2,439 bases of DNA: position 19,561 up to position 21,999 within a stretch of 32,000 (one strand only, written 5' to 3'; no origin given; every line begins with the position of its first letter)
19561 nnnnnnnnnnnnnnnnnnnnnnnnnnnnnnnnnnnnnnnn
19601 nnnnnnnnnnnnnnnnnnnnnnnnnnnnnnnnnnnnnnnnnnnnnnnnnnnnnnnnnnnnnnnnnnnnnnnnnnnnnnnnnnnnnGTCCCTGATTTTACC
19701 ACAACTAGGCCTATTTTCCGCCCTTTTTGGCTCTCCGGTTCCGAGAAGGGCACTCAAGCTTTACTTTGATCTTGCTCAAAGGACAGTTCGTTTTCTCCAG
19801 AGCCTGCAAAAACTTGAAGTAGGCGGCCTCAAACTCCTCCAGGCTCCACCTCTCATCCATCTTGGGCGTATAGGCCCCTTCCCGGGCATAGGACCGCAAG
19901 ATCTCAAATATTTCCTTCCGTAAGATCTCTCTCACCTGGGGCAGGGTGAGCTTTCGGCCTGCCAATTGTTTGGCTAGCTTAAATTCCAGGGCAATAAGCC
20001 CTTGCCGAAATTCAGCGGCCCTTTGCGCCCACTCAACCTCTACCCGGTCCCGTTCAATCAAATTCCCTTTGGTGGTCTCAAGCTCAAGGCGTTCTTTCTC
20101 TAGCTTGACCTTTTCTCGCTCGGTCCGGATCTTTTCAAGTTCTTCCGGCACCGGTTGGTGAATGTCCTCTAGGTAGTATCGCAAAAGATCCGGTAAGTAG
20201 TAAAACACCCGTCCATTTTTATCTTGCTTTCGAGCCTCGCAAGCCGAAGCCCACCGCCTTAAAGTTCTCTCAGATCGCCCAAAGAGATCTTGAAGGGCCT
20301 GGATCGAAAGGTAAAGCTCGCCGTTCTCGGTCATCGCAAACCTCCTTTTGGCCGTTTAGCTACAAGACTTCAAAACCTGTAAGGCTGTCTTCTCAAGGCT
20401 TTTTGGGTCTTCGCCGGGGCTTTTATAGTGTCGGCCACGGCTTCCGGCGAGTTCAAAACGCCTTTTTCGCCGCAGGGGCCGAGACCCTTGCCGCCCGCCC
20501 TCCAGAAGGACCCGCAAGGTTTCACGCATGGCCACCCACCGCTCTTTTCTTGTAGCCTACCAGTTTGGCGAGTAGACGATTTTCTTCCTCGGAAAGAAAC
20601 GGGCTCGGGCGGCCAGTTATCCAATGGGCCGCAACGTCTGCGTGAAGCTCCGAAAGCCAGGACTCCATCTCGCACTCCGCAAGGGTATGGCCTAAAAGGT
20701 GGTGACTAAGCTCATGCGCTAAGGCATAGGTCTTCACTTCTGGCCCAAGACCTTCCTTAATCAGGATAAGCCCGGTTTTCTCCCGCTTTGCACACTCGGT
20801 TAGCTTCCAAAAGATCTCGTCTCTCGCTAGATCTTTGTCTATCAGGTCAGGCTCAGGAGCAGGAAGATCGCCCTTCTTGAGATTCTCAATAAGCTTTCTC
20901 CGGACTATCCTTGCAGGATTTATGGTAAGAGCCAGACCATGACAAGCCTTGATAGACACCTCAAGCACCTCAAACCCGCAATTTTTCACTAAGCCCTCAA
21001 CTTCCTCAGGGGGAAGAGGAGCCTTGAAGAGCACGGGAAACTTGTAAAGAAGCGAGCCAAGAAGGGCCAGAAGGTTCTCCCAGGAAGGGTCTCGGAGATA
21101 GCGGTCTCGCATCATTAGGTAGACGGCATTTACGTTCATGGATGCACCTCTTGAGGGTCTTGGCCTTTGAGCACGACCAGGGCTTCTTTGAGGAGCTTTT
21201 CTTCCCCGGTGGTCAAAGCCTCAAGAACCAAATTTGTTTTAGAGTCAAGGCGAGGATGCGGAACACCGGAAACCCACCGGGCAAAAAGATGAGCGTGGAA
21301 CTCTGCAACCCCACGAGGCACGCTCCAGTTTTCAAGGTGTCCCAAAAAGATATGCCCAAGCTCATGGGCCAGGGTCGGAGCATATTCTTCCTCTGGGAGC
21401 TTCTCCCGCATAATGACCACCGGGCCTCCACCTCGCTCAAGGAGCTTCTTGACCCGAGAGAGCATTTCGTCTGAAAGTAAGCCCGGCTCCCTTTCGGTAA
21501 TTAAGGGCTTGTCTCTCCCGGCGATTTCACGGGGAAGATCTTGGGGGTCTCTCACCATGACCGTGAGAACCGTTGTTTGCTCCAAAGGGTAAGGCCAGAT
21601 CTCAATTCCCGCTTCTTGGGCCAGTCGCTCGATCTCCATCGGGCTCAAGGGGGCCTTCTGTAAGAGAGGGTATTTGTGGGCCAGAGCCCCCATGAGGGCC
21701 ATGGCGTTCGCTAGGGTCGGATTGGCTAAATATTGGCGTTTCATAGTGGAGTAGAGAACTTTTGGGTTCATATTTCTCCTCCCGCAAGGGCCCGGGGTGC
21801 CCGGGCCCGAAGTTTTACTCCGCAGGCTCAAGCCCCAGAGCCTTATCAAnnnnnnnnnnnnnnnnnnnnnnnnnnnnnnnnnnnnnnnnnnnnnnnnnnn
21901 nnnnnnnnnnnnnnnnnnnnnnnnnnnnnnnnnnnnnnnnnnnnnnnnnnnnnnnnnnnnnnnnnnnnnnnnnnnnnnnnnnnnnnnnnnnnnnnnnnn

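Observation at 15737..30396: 14.6-kb tRNA-Ala-integrated element with satellite-like gene grammar (int, alpA, primase-helicase, TerS-like, no virion genes)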

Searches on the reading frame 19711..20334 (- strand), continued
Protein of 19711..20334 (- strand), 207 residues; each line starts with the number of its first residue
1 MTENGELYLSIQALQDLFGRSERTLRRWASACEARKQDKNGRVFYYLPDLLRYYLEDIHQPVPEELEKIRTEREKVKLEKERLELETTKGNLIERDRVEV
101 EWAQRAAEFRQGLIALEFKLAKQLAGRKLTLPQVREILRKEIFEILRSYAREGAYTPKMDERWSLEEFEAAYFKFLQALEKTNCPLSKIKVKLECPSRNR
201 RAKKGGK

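Call 54: search_solved_structures(query=A2, max_evalue=1, show_alignments=1)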
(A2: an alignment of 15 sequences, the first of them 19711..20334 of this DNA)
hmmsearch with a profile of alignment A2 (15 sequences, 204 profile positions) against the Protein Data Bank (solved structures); distinct sequences matched with E-value up to 1: 7.
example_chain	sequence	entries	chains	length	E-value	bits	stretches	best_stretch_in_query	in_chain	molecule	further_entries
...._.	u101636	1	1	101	0.00056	22.8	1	10-78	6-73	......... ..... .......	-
1j9i_A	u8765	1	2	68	0.0016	21.4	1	11-72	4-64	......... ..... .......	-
7lw0_A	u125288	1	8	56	0.0089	18.9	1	11-57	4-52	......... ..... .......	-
6hlk_A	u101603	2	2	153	0.017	18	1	6-55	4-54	Redirecting phage packaging protein C (RppC)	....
7lwr_A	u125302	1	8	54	0.46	13.3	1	11-55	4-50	Terminase, small subunit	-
6amk_A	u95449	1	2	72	0.46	13.3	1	10-46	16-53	Putative DNA-binding protein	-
6ama_A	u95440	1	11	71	0.55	13.1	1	10-41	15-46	Putative DNA-binding protein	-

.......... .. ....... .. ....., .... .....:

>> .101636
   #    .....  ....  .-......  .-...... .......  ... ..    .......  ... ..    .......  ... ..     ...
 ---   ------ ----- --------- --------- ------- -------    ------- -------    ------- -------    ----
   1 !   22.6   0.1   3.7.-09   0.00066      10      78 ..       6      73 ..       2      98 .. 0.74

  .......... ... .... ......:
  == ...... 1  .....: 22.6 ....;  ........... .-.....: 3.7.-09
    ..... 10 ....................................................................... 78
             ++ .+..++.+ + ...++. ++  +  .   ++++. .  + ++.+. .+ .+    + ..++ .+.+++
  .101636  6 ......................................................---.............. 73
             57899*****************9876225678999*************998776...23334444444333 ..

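Call 70: search_protein_families(library=pfam, max_evalue=0.1, proteins=[L009:5833-6009:+, L007:3958-4599:+, L007:3653-3955:+, L007:5429-5818:+])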
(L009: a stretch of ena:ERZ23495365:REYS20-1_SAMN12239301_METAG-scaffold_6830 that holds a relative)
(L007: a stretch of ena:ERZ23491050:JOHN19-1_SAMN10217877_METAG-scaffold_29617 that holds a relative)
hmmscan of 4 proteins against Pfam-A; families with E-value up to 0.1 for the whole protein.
L009:5833-6009:+ (58 aa): 2 families
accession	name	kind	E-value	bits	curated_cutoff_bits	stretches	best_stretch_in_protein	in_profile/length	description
PF12728.13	HTH_17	-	0.00041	21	27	1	8-58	5-50/51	Helix-turn-helix domain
PF13384.12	HTH_23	-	0.013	15.8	24.6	1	5-25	18-37/50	Homeodomain-like domain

L007:3958-4599:+ (213 aa): 1 family
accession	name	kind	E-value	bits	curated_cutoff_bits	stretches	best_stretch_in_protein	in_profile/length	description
PF14106.11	DUF4279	-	0.017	15.8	25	1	136-194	4-61/116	Domain of unknown function (DUF4279)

L007:3653-3955:+ (100 aa): 0 families

L007:5429-5818:+ (129 aa): 5 families
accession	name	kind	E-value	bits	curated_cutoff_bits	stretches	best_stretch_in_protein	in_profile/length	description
PF07798.16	CCDC90-like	-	0.0054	17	33.5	1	7-96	4-93/175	Coiled-coil domain-containing protein 90-like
PF03148.19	Tektin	-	0.033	13.4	34.3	1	12-94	209-291/383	Tektin family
PF20570.3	DUF6779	-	0.041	15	28.1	1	37-103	29-92/108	Domain of unknown function (DUF6779)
PF16515.11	HIP1_clath_bdg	-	0.066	14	28.8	0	8-74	10-76/99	Clathrin-binding domain of Huntingtin-interacting protein 1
PF16331.10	TolA_bind_tri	-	0.094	13.3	30.1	0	68-94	18-44/76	TolA binding protein trimerisation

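Call 71: search_protein_families(library=phrogs, max_evalue=0.01, proteins=[L009:5833-6009:+, L007:3958-4599:+, L007:3653-3955:+, L007:5429-5818:+])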
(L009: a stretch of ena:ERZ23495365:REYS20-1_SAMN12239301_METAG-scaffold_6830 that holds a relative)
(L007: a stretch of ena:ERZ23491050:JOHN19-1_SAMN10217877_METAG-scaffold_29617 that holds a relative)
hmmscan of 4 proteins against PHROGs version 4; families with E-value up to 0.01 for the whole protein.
L009:5833-6009:+ (58 aa): 1 family
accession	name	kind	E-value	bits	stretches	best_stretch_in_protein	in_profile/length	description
phrog_66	-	integration and excision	0.0086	16.8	1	2-58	91-143/412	excisionase and transcriptional regulator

L007:3958-4599:+ (213 aa): 0 families

L007:3653-3955:+ (100 aa): 0 families

L007:5429-5818:+ (129 aa): 2 families
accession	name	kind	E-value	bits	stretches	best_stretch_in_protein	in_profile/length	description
phrog_9415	-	unknown function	5.8e-05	24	1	38-86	45-93/168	-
phrog_10294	-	unknown function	0.0023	17.8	1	24-101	292-366/521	-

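Call 89: predict_structure(alignment_id=A2)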
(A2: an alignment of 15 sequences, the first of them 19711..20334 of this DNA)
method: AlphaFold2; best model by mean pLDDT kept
length: 207 residues; sequences in the alignment: 15
mean_pLDDT: 75.0   pTM: 0.37
mean pLDDT of the five models: 75.0, 73.9, 72.7, 72.4, 72.2
residues with pLDDT >= 90: 41; 70-90: 112; 50-70: 25; < 50: 29
segments of 3 or more residues with pLDDT < 50: 1-4, 183-207
pLDDT, mean of each block of 10 residues (from residue 1): 64 92 93 90 91 84 68 87 82 77 80 84 81 83 79 67 74 70 45 37 38
secondary structure, 60 per line:
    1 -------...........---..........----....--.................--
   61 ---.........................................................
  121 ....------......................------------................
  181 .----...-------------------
elements in order: E8-10 H11-18 H22-31 E36-39 E42-46 H47-58 H64-124 H131-152 H165-181

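Call 92: search_protein_families(library=phrogs, max_evalue=0.001, proteins=[L099:4939-5427:+, L099:7155-7379:+, L099:7360-10014:+, L099:10443-10697:+, L099:11959-12579:+, L099:13374-13622:+, L099:13773-14168:+, L099:12794-12979:+])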
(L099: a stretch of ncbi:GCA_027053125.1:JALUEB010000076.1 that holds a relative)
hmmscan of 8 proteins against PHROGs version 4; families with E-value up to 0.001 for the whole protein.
L099:4939-5427:+ (162 aa): 0 families

L099:7155-7379:+ (74 aa): 0 families

L099:7360-10014:+ (884 aa): 10 families
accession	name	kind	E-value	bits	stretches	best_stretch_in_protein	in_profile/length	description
phrog_510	-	DNA, RNA and nucleotide metabolism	2.1e-30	107.1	1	22-315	40-368/667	DNA primase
phrog_2249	-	DNA, RNA and nucleotide metabolism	7.2e-22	78.8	1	100-311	125-326/802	DNA primase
phrog_47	-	DNA, RNA and nucleotide metabolism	6.2e-14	52.5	1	17-285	39-317/947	DNA primase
phrog_6444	-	DNA, RNA and nucleotide metabolism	1e-12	48.7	1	22-61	32-71/577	DNA primase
phrog_360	-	DNA, RNA and nucleotide metabolism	1.6e-10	42.2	1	28-66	32-70/133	DNA primase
phrog_4913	-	DNA, RNA and nucleotide metabolism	9.6e-10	37.9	1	139-299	200-370/1290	replication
phrog_18097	-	DNA, RNA and nucleotide metabolism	1.9e-08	35.1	1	21-65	28-72/199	DNA primase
phrog_11992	-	unknown function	6.1e-08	34.1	1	29-66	31-66/177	-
phrog_2304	-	DNA, RNA and nucleotide metabolism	4.9e-07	31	1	26-70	33-77/133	DNA primase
phrog_35358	-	DNA, RNA and nucleotide metabolism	0.00078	18.5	0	143-233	181-268/968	DNA primase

L099:10443-10697:+ (84 aa): 0 families

L099:11959-12579:+ (206 aa): 0 families

L099:13374-13622:+ (82 aa): 0 families

L099:13773-14168:+ (131 aa): 0 families

L099:12794-12979:+ (61 aa): 0 families

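Call 93: fold_search(model_id=the predicted structure, library=pdb)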
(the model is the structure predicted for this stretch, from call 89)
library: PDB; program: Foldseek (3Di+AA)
matches with E <= 10: 235; with E <= 0.001: 0
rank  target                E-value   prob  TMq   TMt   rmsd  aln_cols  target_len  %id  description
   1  4j2n_A                1.2e-01  0.99  0.21  0.68   2.6        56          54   20  Crystal Structure of mycobacteriophage Pukovnik Xis (released 2013-10-23)
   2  4j2n_C                1.7e-01  0.99  0.21  0.67   2.5        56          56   18  Crystal Structure of mycobacteriophage Pukovnik Xis (released 2013-10-23)
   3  6ama_P                1.9e-01  0.92  0.21  0.58   3.7        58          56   22  Structure of S. coelicolor/S. venezuelae BldC-smeA-ssfA complex to 3.09 Angstrom (released 2018-03-28)
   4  6ama_B                2.0e-01  0.97  0.21  0.62   3.3        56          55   23  Structure of S. coelicolor/S. venezuelae BldC-smeA-ssfA complex to 3.09 Angstrom (released 2018-03-28)
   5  6ama_Y                2.3e-01  0.97  0.22  0.63   3.3        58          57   22  Structure of S. coelicolor/S. venezuelae BldC-smeA-ssfA complex to 3.09 Angstrom (released 2018-03-28)
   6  5i44_B                2.3e-01  0.96  0.20  0.53   5.0        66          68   17  Structure of RacA-DNA complex; P21 form (released 2016-05-04)
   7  6ama_H                3.3e-01  0.89  0.21  0.59   4.1        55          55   25  Structure of S. coelicolor/S. venezuelae BldC-smeA-ssfA complex to 3.09 Angstrom (released 2018-03-28)
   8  6ama_A                3.7e-01  0.93  0.21  0.63   3.4        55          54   24  Structure of S. coelicolor/S. venezuelae BldC-smeA-ssfA complex to 3.09 Angstrom (released 2018-03-28)
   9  6amk_B                4.0e-01  0.90  0.20  0.60   2.8        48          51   21  Structure of Streptomyces venezuelae BldC-whiI opt complex (released 2018-03-28)
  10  6amk_A                5.4e-01  0.82  0.19  0.58   3.0        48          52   21  Structure of Streptomyces venezuelae BldC-whiI opt complex (released 2018-03-28)
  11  6j0e_B                6.5e-01  0.54  0.18  0.28  12.0        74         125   23  Structures of two ArsR As(III)-responsive repressors: implications for the mechanism of derepression (released 2019-07-03)
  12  3m8e_A                6.5e-01  0.44  0.19  0.34   6.6        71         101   14  Protein structure of Type III plasmid segregation TubR (released 2010-07-07)
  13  3vke_A                6.5e-01  0.25  0.15  0.31   7.1        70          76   13  Contribution of the first K-homology domain of poly(C)-binding protein 1 to its affinity and specificity for C-rich ol (released 2012-02-29)
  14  1sax_A                6.9e-01  0.25  0.15  0.24  11.8        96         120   16  Three-dimensional structure of s.aureus methicillin-resistance regulating transcriptional repressor meci in complex wi (released 2004-04-27)
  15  7nac_n                8.3e-01  0.20  0.21  0.11  36.2       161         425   17  State E2 nucleolar 60S ribosomal biogenesis intermediate - Composite model (released 2022-11-09)
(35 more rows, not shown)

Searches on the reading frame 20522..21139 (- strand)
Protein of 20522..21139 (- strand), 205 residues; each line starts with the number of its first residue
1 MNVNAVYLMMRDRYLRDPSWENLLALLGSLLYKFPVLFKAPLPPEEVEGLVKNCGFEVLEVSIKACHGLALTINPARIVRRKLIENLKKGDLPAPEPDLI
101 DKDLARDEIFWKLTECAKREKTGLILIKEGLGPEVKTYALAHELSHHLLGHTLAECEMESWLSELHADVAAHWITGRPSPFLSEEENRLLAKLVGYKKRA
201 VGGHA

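Call 6: search_protein_families(library=pfam, max_evalue=0.01, proteins=[window:20522-21139:-])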
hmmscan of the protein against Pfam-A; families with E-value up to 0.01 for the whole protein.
window:20522-21139:- (205 aa): 1 family
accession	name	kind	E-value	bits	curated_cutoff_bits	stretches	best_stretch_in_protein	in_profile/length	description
PF06114.19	Peptidase_M78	-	0.003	17.8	22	1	117-153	23-59/123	IrrE N-terminal-like domain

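Call 8: search_protein_families(library=phrogs, max_evalue=0.001, proteins=[window:20522-21139:-])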
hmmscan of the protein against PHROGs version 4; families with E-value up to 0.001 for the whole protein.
window:20522-21139:- (205 aa): 1 family
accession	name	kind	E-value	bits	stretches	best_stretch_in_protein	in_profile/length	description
phrog_87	-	other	1.2e-05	26.2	1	116-157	66-106/227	metallo-protease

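Call 10: search_protein_families(library=ncbifam, max_evalue=0.001, proteins=[window:20522-21139:-])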
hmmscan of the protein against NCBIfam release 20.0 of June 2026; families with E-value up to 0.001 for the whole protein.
window:20522-21139:- (205 aa): 0 families

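Call 11: search_protein_families(library=padloc, max_evalue=0.001, proteins=[window:20522-21139:-])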
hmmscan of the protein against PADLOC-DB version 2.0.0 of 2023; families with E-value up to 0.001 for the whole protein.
window:20522-21139:- (205 aa): 0 families

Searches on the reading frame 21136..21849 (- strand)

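Call 7: search_protein_families(library=pfam, max_evalue=0.01, proteins=[window:21136-21849:-])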
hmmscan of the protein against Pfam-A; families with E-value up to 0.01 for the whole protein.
window:21136-21849:- (237 aa): 1 family
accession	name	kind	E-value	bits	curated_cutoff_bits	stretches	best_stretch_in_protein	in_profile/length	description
PF06114.19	Peptidase_M78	-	0.00021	21.5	22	1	141-174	27-60/123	IrrE N-terminal-like domain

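Call 9: search_protein_families(library=phrogs, max_evalue=0.001, proteins=[window:21136-21849:-])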
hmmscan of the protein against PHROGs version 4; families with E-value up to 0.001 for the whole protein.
window:21136-21849:- (237 aa): 2 families
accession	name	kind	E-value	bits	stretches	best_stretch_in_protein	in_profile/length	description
phrog_87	-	other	1.3e-06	29.3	1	139-173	68-102/227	metallo-protease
phrog_1914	-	unknown function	0.00044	21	1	145-173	83-111/222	-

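Call 10: search_protein_families(library=ncbifam, max_evalue=0.001, proteins=[window:21136-21849:-])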
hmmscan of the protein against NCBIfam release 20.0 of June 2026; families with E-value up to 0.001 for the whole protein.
window:21136-21849:- (237 aa): 0 families

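Call 11: search_protein_families(library=padloc, max_evalue=0.001, proteins=[window:21136-21849:-])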
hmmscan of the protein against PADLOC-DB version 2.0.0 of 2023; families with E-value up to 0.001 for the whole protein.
window:21136-21849:- (237 aa): 0 families
